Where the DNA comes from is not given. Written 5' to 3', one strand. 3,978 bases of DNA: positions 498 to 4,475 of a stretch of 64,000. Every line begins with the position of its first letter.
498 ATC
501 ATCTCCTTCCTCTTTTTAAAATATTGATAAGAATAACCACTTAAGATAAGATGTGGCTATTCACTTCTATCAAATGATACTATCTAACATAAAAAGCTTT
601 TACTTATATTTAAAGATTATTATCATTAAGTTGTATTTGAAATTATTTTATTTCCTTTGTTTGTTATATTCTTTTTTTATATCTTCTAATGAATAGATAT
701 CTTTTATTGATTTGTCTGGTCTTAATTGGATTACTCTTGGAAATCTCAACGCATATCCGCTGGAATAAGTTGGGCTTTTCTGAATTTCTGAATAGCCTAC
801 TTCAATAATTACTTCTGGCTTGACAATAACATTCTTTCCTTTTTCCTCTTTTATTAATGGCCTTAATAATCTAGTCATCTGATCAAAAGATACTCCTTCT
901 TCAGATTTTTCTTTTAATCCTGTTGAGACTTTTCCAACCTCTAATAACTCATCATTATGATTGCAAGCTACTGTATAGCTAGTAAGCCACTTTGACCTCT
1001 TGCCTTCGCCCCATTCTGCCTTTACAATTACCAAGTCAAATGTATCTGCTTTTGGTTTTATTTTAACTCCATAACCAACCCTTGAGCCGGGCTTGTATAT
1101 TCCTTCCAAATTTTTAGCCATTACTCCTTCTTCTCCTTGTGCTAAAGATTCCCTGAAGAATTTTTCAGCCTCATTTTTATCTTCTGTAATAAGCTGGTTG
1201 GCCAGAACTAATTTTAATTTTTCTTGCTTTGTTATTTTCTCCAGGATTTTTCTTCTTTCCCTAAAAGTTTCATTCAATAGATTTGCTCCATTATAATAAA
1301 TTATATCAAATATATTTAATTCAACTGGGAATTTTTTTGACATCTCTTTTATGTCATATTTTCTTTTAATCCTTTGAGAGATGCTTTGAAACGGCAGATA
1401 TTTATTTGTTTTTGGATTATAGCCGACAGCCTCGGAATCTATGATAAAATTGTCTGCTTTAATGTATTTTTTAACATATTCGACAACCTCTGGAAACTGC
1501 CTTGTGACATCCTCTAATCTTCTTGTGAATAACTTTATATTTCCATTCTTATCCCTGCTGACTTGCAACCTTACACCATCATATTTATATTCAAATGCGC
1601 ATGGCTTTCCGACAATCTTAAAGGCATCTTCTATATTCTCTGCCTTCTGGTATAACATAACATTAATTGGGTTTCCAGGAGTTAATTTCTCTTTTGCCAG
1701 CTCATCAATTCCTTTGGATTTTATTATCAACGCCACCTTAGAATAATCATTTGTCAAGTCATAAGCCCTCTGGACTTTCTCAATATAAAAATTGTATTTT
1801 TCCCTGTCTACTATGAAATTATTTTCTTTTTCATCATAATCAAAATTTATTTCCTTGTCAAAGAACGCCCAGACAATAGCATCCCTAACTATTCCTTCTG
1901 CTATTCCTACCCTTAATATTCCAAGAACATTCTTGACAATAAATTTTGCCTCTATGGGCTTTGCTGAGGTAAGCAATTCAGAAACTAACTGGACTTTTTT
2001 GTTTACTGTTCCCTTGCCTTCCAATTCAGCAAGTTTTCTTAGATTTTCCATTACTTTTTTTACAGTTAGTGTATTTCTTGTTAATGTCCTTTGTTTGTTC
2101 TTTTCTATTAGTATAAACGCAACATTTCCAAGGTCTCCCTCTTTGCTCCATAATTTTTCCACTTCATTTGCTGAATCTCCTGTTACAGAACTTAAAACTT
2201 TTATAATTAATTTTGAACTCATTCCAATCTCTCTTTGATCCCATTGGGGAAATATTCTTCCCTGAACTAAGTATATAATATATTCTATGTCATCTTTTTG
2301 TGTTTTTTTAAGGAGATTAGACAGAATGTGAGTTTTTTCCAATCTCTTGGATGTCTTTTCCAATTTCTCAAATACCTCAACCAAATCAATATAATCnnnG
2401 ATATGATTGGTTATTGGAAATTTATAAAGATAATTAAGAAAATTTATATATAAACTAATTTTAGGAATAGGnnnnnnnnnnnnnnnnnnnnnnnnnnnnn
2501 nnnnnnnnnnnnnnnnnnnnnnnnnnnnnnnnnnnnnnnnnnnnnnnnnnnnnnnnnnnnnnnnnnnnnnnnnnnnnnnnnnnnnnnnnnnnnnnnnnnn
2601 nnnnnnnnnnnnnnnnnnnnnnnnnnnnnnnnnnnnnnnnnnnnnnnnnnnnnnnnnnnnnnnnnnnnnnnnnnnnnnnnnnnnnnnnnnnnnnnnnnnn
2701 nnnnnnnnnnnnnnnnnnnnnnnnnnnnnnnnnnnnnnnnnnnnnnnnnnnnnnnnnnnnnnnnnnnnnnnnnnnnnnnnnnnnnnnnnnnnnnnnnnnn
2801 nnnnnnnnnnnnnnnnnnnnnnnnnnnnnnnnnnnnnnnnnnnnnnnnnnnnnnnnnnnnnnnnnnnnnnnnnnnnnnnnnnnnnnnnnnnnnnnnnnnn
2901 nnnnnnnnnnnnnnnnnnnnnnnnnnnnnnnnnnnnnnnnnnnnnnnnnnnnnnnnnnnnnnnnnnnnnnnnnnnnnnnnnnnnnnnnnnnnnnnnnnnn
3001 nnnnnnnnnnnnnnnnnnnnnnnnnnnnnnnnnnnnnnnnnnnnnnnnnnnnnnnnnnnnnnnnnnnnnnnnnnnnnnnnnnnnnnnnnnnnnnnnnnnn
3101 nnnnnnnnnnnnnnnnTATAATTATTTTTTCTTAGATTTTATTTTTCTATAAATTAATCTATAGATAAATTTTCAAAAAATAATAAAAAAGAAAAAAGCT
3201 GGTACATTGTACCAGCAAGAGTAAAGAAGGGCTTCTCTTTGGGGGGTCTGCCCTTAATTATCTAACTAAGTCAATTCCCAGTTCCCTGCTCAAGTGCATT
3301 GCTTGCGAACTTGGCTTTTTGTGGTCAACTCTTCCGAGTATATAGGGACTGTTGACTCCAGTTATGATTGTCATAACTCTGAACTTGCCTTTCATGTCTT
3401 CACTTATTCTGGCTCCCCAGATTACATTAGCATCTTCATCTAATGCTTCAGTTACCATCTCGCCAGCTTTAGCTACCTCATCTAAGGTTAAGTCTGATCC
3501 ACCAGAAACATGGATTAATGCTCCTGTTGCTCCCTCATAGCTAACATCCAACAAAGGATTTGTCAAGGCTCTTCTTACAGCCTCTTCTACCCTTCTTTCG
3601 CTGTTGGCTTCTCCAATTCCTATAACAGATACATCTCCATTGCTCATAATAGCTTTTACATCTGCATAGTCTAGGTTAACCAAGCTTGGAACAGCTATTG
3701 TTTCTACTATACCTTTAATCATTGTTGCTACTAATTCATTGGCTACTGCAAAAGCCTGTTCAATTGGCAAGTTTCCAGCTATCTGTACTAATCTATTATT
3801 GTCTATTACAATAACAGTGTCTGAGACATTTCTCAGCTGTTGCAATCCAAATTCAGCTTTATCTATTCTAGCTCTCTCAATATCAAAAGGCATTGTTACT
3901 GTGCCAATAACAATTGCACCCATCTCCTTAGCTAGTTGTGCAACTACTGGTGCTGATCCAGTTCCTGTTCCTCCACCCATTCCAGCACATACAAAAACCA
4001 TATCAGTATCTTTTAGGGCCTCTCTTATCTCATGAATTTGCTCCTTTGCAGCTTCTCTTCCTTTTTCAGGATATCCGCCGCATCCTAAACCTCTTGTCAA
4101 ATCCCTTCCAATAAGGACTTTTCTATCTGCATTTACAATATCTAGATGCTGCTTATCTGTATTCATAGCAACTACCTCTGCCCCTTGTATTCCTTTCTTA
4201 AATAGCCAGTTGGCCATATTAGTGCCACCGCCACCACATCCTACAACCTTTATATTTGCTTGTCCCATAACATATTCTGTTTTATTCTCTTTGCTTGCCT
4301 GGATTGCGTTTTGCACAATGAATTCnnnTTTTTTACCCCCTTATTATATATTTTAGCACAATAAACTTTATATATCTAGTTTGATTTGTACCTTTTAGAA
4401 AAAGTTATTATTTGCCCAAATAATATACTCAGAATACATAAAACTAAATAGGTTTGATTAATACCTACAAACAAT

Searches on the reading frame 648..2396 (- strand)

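Call 8: search_protein_families(library=pfam, proteins=[window:648-2396:-], max_evalue=0.001)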
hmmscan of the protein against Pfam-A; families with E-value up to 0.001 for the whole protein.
window:648-2396:- (582 aa): 3 families
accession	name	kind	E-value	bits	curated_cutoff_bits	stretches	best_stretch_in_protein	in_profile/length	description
PF01068.26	DNA_ligase_A_M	-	5.7e-56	189.9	26.2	1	247-447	2-204/204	ATP dependent DNA ligase domain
PF04675.19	DNA_ligase_A_N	-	4.7e-44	151.1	24.6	1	2-174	2-173/174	DNA ligase N terminus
PF04679.21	DNA_ligase_A_C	-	4.7e-14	53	27.5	1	467-562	1-94/94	ATP dependent DNA ligase C terminal region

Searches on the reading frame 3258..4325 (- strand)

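Call 8: search_protein_families(library=pfam, proteins=[window:3258-4325:-], max_evalue=0.001)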
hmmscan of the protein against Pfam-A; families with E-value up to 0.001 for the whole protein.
window:3258-4325:- (355 aa): 2 families
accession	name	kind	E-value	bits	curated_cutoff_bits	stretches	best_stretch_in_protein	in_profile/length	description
PF00091.31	Tubulin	-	1.4e-48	166.1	33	1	24-183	1-189/190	Tubulin/FtsZ family, GTPase domain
PF12327.13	FtsZ_C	-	6.5e-34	116.6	27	1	233-324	3-94/95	FtsZ family, C-terminal domain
